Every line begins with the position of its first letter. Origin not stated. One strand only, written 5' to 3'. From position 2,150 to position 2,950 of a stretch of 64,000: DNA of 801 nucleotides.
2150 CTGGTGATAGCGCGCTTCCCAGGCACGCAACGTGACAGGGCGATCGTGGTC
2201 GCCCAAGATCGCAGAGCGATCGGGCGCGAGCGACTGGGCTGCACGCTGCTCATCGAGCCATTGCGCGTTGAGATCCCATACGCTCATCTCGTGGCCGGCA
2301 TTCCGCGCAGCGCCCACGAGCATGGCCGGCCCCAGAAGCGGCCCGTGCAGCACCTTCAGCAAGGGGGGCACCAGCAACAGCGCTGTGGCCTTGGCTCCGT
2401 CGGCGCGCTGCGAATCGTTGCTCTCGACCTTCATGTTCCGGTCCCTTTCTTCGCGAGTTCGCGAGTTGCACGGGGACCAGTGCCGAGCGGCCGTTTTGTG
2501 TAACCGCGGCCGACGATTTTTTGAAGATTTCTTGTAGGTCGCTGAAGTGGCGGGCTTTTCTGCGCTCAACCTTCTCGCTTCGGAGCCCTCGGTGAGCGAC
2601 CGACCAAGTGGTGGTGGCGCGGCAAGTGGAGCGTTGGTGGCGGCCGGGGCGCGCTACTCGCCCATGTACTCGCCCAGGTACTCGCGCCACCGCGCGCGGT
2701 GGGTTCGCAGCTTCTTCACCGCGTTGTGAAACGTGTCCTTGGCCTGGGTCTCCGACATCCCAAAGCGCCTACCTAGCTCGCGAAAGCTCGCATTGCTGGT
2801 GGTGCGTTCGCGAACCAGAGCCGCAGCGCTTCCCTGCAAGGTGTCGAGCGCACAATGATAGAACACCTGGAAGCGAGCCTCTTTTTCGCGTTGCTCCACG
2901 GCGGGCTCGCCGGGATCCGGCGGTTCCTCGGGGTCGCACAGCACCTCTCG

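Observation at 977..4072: ECF sigma factor fused behind a polytopic membrane domain, adjacent to a B12-radical SAM gene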

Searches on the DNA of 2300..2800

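Call 46: search_rna_families(source=window, start=2300, end=2800, threshold=evalue, max_evalue=1)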
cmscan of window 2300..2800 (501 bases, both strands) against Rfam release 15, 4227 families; matches with E-value up to 1: 1.
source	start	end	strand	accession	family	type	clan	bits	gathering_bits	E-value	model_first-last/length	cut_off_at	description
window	2614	2688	-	RF02819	V_AS7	Gene; antisense;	-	17.8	90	0.39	1-169/169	no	Vibrio RNA AS7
